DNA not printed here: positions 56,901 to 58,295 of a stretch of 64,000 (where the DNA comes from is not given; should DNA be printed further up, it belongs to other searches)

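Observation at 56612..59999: Unassigned three-gene cassette next to the R-M system: TM-anchored J-domain protein, coiled-coil 2-TM protein, 605-aa putative nuclease-like protein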

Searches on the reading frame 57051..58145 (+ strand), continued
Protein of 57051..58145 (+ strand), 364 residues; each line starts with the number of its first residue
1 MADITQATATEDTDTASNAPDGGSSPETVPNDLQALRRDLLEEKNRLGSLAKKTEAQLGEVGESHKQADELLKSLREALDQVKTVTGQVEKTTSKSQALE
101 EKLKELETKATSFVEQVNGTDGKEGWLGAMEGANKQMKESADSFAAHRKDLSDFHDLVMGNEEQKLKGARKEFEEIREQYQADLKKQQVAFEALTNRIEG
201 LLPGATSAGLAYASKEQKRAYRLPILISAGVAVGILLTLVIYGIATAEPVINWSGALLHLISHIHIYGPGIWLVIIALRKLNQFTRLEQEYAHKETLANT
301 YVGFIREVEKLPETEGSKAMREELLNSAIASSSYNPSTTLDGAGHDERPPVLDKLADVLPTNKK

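Call 31: search_protein_families(library=padloc, proteins=[L138:2462-4075:+, L138:4020-5591:+, L138:5593-7059:+, L138:7069-10386:+, L134:3556-6690:+, L153:6591-9668:+, L090:9122-9889:+, L092:9121-9819:+, L092:9812-10366:+, L095:8467-9225:+], max_evalue=0.01)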
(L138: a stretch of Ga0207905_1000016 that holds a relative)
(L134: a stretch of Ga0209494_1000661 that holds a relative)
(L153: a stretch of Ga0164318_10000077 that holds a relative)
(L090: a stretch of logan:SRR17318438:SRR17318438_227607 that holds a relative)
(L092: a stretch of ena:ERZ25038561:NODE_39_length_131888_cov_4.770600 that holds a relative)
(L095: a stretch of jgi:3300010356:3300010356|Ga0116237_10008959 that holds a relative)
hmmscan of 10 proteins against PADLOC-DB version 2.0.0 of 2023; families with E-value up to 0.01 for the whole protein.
L138:2462-4075:+ (537 aa): 39 families (the best 25 are shown)
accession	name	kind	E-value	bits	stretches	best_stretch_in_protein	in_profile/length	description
PDLC03019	MTase_I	-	7.3e-189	628.2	1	16-533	3-502/932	Type I methyltransferase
PDLC03035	MTase_I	-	2e-127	424.4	2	20-453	9-436/653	Type I methyltransferase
PDLC03240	MTase_II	-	1.7e-110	368.3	1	18-533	5-510/511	Type II methyltransferase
PDLC03031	MTase_I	-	9.6e-81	270.2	1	20-491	7-486/834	Type I methyltransferase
PDLC03022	MTase_I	-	2.9e-78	262.1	1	21-493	6-478/857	Type I methyltransferase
PDLC03027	MTase_I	-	6.1e-70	234.7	1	14-493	3-441/810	Type I methyltransferase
PDLC03028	MTase_I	-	4.9e-60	201.7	1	21-527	729-1227/1236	Type I methyltransferase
PDLC03038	MTase_I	-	5.2e-59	198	1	15-491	3-453/896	Type I methyltransferase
PDLC03029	MTase_I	-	1e-56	190.8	1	23-451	11-454/661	Type I methyltransferase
PDLC03039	MTase_I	-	7.9e-55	184.2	1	18-451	4-424/708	Type I methyltransferase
PDLC03032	MTase_I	-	7.6e-48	161.3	1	22-490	9-440/1001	Type I methyltransferase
PDLC03020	MTase_I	-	5.1e-45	152.3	1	24-382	9-393/410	Type I methyltransferase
PDLC03021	MTase_I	-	8.7e-43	144.9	1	24-490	13-453/491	Type I methyltransferase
PDLC04134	mad2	-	1.3e-42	144.3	1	11-450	131-489/492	mads_2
PDLC03026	MTase_I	-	6.1e-40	135.8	1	23-445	8-397/487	Type I methyltransferase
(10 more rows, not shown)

L138:4020-5591:+ (523 aa): 125 families (the best 25 are shown)
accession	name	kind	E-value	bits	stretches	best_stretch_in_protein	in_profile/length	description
PDLC03089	Specificity_I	-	2.4e-112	374.3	1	16-520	1-436/446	Type I specificity subunit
PDLC03066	Specificity_I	-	1.9e-105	351.2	2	18-219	13-216/441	Type I specificity subunit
PDLC03168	Specificity_I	-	4.3e-104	347.5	2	16-255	1-225/459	Type I specificity subunit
PDLC03086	Specificity_I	-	3.9e-78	261.4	1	30-519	13-446/458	Type I specificity subunit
PDLC03068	Specificity_I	-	1.7e-64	216.5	2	18-222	2-198/403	Type I specificity subunit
PDLC03099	Specificity_I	-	9.6e-62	207.4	2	114-521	75-394/405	Type I specificity subunit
PDLC03092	Specificity_I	-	9.9e-56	187.7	2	115-519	91-397/397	Type I specificity subunit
PDLC03154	Specificity_I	-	8.6e-53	178.3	2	18-215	2-191/406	Type I specificity subunit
PDLC03164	Specificity_I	-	4.1e-48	162.7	3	77-217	55-196/409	Type I specificity subunit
PDLC03195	Specificity_I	-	3.2e-41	139.5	1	17-187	40-207/512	Type I specificity subunit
PDLC03121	Specificity_I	-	3.2e-38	130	2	352-517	221-389/398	Type I specificity subunit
PDLC03136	Specificity_I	-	1.1e-31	108.2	2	119-221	2-103/316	Type I specificity subunit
PDLC03163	Specificity_I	-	2.1e-30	104.2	2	33-216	18-202/434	Type I specificity subunit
PDLC03082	Specificity_I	-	9.9e-30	102.1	2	101-225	8-132/368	Type I specificity subunit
PDLC03194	Specificity_I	-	2.6e-29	100.5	2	16-206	5-184/391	Type I specificity subunit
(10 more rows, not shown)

L138:5593-7059:+ (488 aa): 0 families

L138:7069-10386:+ (1105 aa): 7 families
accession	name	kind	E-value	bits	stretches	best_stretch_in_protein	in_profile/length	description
PDLC03040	REase_I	-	0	1308.3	1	2-1101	4-1025/1029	Type I restriction enzyme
PDLC03041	REase_I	-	5.4e-53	178.3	1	269-772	282-754/1099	Type I restriction enzyme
PDLC03044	REase_I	-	5e-50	168.5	1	167-945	126-895/1034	Type I restriction enzyme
PDLC03048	REase_I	-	7.6e-42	141.5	1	177-858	120-767/976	Type I restriction enzyme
PDLC03046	REase_I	-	1.3e-20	70.9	2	668-783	649-766/1025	Type I restriction enzyme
PDLC03045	REase_I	-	2.3e-18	63.6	1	173-762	133-700/995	Type I restriction enzyme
PDLC04934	PDC-S15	-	8.3e-06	23.1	1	1029-1096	344-410/416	-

L134:3556-6690:+ (1044 aa): 9 families
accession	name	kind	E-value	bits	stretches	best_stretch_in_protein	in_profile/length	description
PDLC03040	REase_I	-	0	1136.8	1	2-1039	5-1023/1029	Type I restriction enzyme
PDLC03044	REase_I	-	3.5e-71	238.5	1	68-715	62-702/1034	Type I restriction enzyme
PDLC03041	REase_I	-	5.7e-63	211.3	2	237-719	288-750/1099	Type I restriction enzyme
PDLC03048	REase_I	-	7.1e-54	181.3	2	98-487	79-455/976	Type I restriction enzyme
PDLC03045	REase_I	-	1.3e-25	87.5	2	133-480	129-465/995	Type I restriction enzyme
PDLC03046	REase_I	-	1.2e-22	77.7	2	107-487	98-497/1025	Type I restriction enzyme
PDLC03043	REase_I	-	1.3e-11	42.2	1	106-266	118-276/313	Type I restriction enzyme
PDLC04934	PDC-S15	-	7.7e-10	36.4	1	905-1034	280-408/416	-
PDLC04927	PDC-S15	-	9.3e-05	19.5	1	953-1033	324-408/422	-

L153:6591-9668:+ (1025 aa): 9 families
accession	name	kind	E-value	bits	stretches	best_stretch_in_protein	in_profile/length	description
PDLC03040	REase_I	-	0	1174.8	1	2-1022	5-1024/1029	Type I restriction enzyme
PDLC03044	REase_I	-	4.7e-75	251.3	2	17-572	22-550/1034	Type I restriction enzyme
PDLC03041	REase_I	-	1.2e-67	226.8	2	235-700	286-747/1099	Type I restriction enzyme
PDLC03048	REase_I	-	3.4e-62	208.8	2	98-577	79-527/976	Type I restriction enzyme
PDLC03046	REase_I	-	1.6e-32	110.4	2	122-490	117-501/1025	Type I restriction enzyme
PDLC03045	REase_I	-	1.2e-24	84.4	2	132-477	128-463/995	Type I restriction enzyme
PDLC03043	REase_I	-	1.1e-12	45.7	1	101-256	113-268/313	Type I restriction enzyme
PDLC04934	PDC-S15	-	1.1e-11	42.5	1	887-1018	280-410/416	-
PDLC04927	PDC-S15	-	0.0004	17.4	1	950-1015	343-408/422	-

L090:9122-9889:+ (255 aa): 0 families

L092:9121-9819:+ (232 aa): 2 families
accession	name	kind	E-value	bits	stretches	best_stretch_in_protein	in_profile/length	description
PDLC04589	PDC-M34A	-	1.2e-28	98.9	1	26-213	6-199/208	-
PDLC04588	PDC-M34A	-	4.8e-09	34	1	34-189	68-221/260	-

L092:9812-10366:+ (184 aa): 3 families
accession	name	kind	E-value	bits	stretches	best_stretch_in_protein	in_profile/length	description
PDLC02411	Aga_Helical-REase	-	9.9e-19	65.7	1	54-151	252-347/378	Class II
PDLC02407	Aga_Helical-REase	-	5.9e-16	56.9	1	62-151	271-360/401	Class II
PDLC02404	Aga_Helical-REase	-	9.7e-16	56.5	1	61-150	245-334/368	Class II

L095:8467-9225:+ (252 aa): 0 families

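Call 35: search_solved_structures(query=A2, max_evalue=1)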
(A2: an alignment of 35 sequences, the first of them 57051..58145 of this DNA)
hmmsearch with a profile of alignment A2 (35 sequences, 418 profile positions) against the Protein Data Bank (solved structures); distinct sequences matched with E-value up to 1: 196 (the best 60 are shown).
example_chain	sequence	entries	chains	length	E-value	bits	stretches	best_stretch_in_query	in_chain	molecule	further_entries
7nmq_A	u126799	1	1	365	0.00011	24.6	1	127-236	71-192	Hemolysin BL lytic component L1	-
9y5h_B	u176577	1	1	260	0.00027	23.3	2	92-244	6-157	sc-t-SNARE-diff-#3.3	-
8qad_A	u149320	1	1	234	0.00072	21.9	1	96-193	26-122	sc-apCC-6-LLIA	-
2ch7_B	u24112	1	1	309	0.00089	21.6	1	31-174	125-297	METHYL-ACCEPTING CHEMOTAXIS PROTEIN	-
2ch7_A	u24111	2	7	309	0.00089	21.6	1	30-174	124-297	METHYL-ACCEPTING CHEMOTAXIS PROTEIN | Methyl-accepting chemotaxis protein 2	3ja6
3ja6_H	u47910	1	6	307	0.00096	21.5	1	45-174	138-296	Methyl-accepting chemotaxis protein 2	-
6gy6_A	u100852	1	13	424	0.001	21.4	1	108-241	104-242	XaxA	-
8th8_S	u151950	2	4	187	0.0011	21.3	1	39-185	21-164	Coiled-coil domain-containing protein 153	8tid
8qae_A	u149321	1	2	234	0.0013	21.1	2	25-191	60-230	sc-apCC-6-SLLA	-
9r1o_A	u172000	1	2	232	0.0021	20.4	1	69-192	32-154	sc-apCC-6-DPH-NR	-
6gy8_A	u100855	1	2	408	0.0024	20.2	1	109-241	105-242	XaxA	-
8qox_B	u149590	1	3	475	0.0041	19.4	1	48-150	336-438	Conserved membrane protein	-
9y5f_B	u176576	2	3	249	0.0041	19.4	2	96-169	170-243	sc-t-SNARE-5.s.8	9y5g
8w6e_A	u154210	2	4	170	0.0041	19.4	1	20-159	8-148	HBC599 in complex with wFAP1.1 | wFAP1.1 structure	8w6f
4lin_A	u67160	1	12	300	0.0045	19.3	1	44-174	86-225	Tail needle protein gp26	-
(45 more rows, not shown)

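Call 61: predict_structure(alignment_id=A2)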
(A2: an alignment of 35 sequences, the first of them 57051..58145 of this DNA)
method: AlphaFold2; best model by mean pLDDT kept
length: 364 residues; sequences in the alignment: 35
mean_pLDDT: 68.6   pTM: 0.35
mean pLDDT of the five models: 68.6, 67.5, 64.4, 59.2, 58.6
residues with pLDDT >= 90: 5; 70-90: 217; 50-70: 82; < 50: 60
segments of 3 or more residues with pLDDT < 50: 1-28, 85-93, 339-349, 351-353, 359-364
pLDDT, mean of each block of 10 residues (from residue 1): 34 31 39 71 74 73 69 65 49 54 71 70 66 79 82 77 67 83 87 71 62 78 85 89 76 75 83 87 84 79 74 73 75 60 44 47 40
secondary structure, 60 per line:
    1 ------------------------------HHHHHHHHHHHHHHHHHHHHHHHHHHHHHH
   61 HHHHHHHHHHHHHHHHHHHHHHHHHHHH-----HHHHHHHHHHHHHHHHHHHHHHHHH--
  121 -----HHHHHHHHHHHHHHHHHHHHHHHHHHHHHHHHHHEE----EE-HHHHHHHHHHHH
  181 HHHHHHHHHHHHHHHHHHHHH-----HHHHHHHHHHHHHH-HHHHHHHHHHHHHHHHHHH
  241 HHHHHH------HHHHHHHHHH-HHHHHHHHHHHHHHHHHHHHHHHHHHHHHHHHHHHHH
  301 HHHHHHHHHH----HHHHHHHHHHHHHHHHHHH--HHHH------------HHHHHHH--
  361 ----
elements in order: H31-88 H94-118 H126-159 H169-201 H207-220 H222-246 H253-262 H264-310 H315-333 H336-339 H352-358

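Call 65: fold_search(model_id=the predicted structure, library=pdb)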
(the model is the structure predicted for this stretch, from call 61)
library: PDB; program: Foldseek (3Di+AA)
matches with E <= 10: 177; with E <= 0.001: 0
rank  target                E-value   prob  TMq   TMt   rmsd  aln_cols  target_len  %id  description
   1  6zbh_C                3.4e-01  0.25  0.18  0.21  35.9       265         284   13  Merozoite surface protein 1 (MSP-1) from Plasmodium falciparum, alternative conformation 5 (released 2021-05-19)
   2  6zbc_C                3.6e-01  0.23  0.18  0.21  36.0       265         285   13  Merozoite surface protein 1 (MSP-1) from Plasmodium falciparum, main conformation (released 2021-05-19)
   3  2b5u_A                5.9e-01  0.77  0.23  0.18  21.6       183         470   11  Crystal Structure Of Colicin E3 V206C Mutant In Complex With Its Immunity Protein (released 2006-11-07)
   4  4l3i_B                6.9e-01  0.08  0.12  0.10  41.8       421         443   12  Structure of the microtubule associated protein PRC1 (Protein Regulator of Cytokinesis 1) (released 2013-07-17)
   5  6uuj_E                7.7e-01  0.25  0.15  0.29  10.9       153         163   15  Structure of PE5-PPE4-EspG3 complex from the type VII (ESX-3) secretion system, space group P212121 (released 2020-01-29)
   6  5ew5_A                9.1e-01  0.30  0.18  0.14  17.2       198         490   11  Crystal Structure of Colicin E9 In Complex with Its Immunity Protein Im9 (released 2016-07-20)
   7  6uuj_H                1.0e+00  0.20  0.15  0.28  11.2       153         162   14  Structure of PE5-PPE4-EspG3 complex from the type VII (ESX-3) secretion system, space group P212121 (released 2020-01-29)
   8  8i7o_C7               1.1e+00  0.10  0.11  0.16  23.7       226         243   13  In situ structure of axonemal doublet microtubules in mouse sperm with 16-nm repeat (released 2023-10-11)
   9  3s84_B                1.2e+00  0.15  0.15  0.21  18.4       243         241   15  Dimeric apoA-IV (released 2012-05-16)
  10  3s84_A                1.3e+00  0.14  0.16  0.22  20.2       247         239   13  Dimeric apoA-IV (released 2012-05-16)
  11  9fqr_D6               1.3e+00  0.21  0.19  0.28  25.4       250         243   10  96-nm repeat of axonemal doublet microtubules from bovine sperm (released 2025-03-26)
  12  6uuj_B                1.3e+00  0.18  0.15  0.29  10.9       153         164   15  Structure of PE5-PPE4-EspG3 complex from the type VII (ESX-3) secretion system, space group P212121 (released 2020-01-29)
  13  8pjn_i                1.4e+00  0.47  0.23  0.21   8.2       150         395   12  Catalytic module of human CTLH E3 ligase bound to multiphosphorylated UBE2H~ubiquitin (released 2024-01-03)
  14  8tv0_A                1.5e+00  0.21  0.17  0.04  18.3       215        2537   15  XptA2 wild type (released 2023-09-27)
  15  6ewy                  1.6e+00  0.57  0.22  0.38  13.8       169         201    8  RipA Peptidoglycan hydrolase (Rv1477, Mycobacterium tuberculosis) N-terminal domain (released 2018-05-02)
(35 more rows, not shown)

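Call 75: search_protein_families(library=phrogs, proteins=[window:57051-58145:+, L138:5593-7059:+, L090:9122-9889:+], max_evalue=0.001)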
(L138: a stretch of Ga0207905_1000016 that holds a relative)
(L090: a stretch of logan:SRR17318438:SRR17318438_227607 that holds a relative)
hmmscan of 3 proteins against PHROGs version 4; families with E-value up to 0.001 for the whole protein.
window:57051-58145:+ (364 aa): 2 families
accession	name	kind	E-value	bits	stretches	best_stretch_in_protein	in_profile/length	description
phrog_167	-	tail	5.5e-05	22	1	46-276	389-589/1555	tail length tape measure protein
phrog_34659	-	unknown function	0.00029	20.9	1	199-321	227-357/433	-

L138:5593-7059:+ (488 aa): 2 families
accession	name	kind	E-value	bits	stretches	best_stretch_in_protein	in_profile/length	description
phrog_30912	-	unknown function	2e-06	27.9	1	301-479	232-401/426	-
phrog_34659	-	unknown function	0.00031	20.8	1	289-471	214-383/433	-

L090:9122-9889:+ (255 aa): 0 families

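Call 84: search_protein_families(library=pfam, alignment_id=A5, max_evalue=0.00001)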
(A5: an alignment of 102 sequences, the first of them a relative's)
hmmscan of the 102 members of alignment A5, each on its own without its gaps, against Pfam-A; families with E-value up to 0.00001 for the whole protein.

A. member 1, L103:1564-1935:+ (123 aa): 0 families

B. families by the number of members that match (of 102 scanned): 67 families (the first 25 are shown)
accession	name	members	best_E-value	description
PF01420.25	Methylase_S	6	3.2e-28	Type I restriction modification DNA specificity domain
PF11867.13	T1RH-like_C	3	6.2e-124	Type I restriction enzyme HindI endonuclease subunit-like, C-terminal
PF18766.7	SWI2_SNF2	3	1e-77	SWI2/SNF2 ATPase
PF04313.20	HSDR_N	3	1.4e-53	Type I restriction enzyme R protein N terminus (HSDR_N)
PF22679.2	T1R_D3-like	3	6e-25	Type I restriction enzyme subunit R domain 3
PF04851.21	ResIII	3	1.9e-19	Type III restriction enzyme, res subunit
PF04326.19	SLFN_AlbA_2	3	1.1e-17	Schlafen, AlbA_2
PF18962.6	Por_Secre_tail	3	9.7e-15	Secretion system C-terminal sorting domain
PF00589.27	Phage_integrase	2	1.4e-23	Phage integrase family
PF13356.12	Arm-DNA-bind_3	2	2.1e-21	Arm DNA-binding domain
PF13749.12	HATPase_c_4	2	4.4e-20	Putative ATP-dependent DNA helicase recG C-terminal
PF22022.2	Phage_int_M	2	8.9e-18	Phage integrase central domain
PF14659.12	Phage_int_SAM_3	2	4.3e-10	Phage integrase, N-terminal SAM-like domain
PF13395.12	HNH_4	2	2.6e-07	HNH endonuclease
PF06250.17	YhcG_C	1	1.8e-55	YhcG PDDEXK nuclease domain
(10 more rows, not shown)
